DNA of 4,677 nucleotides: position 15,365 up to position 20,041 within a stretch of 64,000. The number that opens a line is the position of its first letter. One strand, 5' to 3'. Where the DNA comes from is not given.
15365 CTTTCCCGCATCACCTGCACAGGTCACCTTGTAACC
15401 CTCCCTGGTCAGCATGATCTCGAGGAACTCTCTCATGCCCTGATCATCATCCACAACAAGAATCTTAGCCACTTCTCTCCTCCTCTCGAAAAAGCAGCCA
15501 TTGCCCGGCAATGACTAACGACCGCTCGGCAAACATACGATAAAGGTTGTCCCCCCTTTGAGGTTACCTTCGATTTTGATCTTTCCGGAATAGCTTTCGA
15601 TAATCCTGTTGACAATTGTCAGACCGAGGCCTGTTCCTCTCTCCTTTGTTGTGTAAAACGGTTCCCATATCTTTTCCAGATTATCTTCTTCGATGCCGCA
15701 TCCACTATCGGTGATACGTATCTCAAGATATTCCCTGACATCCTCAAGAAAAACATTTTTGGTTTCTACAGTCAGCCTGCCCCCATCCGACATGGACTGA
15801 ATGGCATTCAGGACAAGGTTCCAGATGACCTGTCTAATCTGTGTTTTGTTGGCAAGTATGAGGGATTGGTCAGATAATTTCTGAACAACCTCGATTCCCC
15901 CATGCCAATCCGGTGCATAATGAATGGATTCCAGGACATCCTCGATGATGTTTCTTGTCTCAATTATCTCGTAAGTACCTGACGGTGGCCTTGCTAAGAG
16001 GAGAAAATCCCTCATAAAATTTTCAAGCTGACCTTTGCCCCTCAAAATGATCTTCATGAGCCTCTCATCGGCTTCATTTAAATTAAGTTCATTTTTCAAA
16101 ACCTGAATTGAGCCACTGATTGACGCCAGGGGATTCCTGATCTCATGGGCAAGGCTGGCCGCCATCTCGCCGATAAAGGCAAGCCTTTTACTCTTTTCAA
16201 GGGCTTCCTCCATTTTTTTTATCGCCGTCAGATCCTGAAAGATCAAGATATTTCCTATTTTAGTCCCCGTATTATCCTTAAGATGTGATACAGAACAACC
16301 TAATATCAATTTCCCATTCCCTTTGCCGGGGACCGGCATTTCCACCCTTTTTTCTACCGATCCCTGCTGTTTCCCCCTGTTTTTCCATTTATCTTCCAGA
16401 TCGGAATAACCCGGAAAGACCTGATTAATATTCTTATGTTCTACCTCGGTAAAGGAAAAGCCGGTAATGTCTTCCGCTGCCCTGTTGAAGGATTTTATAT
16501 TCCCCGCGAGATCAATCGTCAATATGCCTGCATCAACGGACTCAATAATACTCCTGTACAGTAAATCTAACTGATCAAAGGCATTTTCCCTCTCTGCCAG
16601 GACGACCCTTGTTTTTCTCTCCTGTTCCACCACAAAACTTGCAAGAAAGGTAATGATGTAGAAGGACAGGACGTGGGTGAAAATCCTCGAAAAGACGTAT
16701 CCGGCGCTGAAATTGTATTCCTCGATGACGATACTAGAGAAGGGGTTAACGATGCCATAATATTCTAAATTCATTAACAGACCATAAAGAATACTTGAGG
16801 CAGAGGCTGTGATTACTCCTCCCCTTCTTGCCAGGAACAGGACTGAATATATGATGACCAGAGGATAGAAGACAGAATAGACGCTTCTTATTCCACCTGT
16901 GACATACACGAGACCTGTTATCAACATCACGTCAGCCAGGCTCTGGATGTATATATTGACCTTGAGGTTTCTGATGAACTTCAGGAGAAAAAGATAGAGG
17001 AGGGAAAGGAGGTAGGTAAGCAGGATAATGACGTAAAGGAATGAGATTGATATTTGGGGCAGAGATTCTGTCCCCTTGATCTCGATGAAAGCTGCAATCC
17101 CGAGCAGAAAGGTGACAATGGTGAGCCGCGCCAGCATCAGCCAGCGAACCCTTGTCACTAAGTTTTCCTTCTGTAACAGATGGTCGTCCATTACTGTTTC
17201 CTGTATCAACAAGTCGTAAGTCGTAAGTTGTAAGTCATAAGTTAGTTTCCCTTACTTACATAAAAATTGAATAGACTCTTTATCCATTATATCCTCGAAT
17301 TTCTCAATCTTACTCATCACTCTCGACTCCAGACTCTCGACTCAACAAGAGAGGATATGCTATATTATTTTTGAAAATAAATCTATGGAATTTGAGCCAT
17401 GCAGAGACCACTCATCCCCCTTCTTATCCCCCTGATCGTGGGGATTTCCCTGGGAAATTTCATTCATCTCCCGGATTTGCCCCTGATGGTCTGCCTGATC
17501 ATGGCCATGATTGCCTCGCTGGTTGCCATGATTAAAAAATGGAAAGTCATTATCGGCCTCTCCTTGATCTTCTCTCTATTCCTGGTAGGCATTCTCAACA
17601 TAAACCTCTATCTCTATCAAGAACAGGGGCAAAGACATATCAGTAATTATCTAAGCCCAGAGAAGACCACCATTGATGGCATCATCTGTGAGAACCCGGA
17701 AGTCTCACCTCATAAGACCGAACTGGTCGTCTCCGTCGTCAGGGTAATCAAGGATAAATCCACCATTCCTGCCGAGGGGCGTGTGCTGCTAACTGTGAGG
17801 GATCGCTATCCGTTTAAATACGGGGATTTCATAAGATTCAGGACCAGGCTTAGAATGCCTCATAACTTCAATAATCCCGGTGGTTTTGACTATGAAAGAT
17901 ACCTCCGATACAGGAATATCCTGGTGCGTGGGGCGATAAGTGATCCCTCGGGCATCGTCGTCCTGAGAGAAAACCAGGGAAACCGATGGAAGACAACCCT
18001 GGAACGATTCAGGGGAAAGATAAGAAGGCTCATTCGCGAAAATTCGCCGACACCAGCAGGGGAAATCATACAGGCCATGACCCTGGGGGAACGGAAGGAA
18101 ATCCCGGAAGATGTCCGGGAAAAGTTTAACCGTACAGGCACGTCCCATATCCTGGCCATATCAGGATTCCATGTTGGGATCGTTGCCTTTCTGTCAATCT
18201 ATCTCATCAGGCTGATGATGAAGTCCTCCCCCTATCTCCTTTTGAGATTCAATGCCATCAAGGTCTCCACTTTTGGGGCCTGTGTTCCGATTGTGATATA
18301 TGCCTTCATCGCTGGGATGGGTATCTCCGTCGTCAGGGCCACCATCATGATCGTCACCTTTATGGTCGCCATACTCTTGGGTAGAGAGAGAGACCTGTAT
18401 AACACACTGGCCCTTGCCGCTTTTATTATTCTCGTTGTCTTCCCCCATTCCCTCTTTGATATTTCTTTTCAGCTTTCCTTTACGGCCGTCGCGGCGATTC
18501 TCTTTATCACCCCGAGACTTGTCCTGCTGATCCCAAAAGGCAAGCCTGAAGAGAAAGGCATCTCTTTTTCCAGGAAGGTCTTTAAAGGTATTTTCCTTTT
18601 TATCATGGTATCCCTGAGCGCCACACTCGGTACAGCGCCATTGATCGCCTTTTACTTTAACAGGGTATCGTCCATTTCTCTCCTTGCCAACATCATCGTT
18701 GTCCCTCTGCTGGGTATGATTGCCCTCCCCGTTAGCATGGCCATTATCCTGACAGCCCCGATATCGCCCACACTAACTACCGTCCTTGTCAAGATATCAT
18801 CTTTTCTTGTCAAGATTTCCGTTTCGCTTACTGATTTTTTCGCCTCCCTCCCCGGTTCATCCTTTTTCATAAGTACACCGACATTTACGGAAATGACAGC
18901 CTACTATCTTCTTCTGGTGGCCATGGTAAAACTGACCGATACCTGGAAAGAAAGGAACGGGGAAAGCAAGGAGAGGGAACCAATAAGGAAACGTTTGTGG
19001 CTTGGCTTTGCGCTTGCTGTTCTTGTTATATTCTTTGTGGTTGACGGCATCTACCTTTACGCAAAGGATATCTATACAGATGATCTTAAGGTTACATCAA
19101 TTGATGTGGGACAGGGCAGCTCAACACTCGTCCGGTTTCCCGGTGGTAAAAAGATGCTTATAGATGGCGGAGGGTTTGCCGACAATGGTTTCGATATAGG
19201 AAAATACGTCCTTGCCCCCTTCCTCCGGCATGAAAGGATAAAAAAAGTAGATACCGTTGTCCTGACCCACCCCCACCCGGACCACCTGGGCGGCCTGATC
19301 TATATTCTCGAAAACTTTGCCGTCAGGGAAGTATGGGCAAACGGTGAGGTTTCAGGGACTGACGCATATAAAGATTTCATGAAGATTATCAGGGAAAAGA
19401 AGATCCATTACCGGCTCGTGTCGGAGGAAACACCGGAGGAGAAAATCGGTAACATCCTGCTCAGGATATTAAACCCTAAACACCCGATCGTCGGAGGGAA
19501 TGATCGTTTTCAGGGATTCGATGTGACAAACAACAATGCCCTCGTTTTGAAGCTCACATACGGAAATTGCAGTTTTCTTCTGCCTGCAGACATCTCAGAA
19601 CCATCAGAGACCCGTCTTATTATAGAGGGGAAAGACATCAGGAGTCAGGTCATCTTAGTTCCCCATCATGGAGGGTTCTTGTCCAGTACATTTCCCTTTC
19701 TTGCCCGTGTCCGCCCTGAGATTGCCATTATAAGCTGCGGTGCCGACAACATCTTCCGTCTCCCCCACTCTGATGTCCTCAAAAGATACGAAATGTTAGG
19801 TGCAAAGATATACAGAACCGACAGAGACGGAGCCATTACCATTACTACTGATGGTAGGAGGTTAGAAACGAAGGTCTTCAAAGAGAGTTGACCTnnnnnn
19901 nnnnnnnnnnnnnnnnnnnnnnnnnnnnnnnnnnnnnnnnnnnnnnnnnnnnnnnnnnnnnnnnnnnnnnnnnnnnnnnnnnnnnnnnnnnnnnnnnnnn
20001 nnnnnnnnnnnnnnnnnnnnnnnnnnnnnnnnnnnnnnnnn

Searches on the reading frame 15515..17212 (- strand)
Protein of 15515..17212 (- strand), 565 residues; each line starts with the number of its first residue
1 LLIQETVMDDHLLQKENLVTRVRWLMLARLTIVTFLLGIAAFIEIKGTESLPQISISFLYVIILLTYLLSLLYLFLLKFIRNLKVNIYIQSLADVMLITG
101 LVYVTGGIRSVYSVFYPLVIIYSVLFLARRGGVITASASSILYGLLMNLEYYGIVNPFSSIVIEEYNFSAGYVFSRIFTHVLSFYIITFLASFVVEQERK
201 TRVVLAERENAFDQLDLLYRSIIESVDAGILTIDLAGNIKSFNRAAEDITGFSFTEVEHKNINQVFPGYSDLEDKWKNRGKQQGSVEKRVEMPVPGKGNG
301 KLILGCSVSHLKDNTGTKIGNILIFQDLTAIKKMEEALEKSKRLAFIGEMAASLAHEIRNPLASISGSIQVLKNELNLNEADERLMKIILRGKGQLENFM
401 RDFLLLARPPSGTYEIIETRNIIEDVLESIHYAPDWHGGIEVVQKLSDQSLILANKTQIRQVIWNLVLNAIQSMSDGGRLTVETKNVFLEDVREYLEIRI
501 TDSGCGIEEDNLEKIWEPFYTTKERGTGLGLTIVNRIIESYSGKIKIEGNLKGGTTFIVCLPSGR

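Call 18: search_protein_families(library=pfam, proteins=[window:15515-17212:-], max_evalue=0.00001)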
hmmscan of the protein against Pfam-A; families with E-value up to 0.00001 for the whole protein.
window:15515-17212:- (565 aa): 6 families
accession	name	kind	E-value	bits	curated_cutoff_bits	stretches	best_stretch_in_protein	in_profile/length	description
PF02518.31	HATPase_c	-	6.1e-26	91.5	26.4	1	456-563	3-109/111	Histidine kinase-, DNA gyrase B-, and HSP90-like ATPase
PF25323.1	6TM_PilS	-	5.4e-16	59.3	27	1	16-200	5-184/189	PilS-like transmembrane domain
PF00512.31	HisKA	-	9.1e-13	48.5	26.9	1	348-411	3-65/66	His Kinase A (phospho-acceptor) domain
PF00989.32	PAS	-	3.1e-10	40.5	22.6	1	218-327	2-112/113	PAS fold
PF13426.13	PAS_9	-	1.1e-08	35.7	27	1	228-330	2-103/103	PAS domain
PF13188.13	PAS_8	-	1.9e-07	31.2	21.8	1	218-274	2-55/65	PAS domain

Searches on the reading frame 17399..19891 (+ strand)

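Call 18: search_protein_families(library=pfam, proteins=[window:17399-19891:+], max_evalue=0.00001)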
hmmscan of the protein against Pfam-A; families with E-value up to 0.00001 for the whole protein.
window:17399-19891:+ (830 aa): 4 families
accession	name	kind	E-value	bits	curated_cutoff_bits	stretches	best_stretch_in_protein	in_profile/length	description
PF03772.21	Competence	-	2.4e-68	230.9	23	1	227-511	1-265/270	Competence protein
PF13567.11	DUF4131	-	8.6e-31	107.3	31.6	1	30-184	9-163/165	Domain of unknown function (DUF4131)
PF00753.33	Lactamase_B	-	1.4e-17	64.7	22.7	1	569-781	2-195/196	Metallo-beta-lactamase superfamily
PF12706.13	Lactamase_B_2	-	6.7e-06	26.3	27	0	606-653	20-68/200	Beta-lactamase superfamily domain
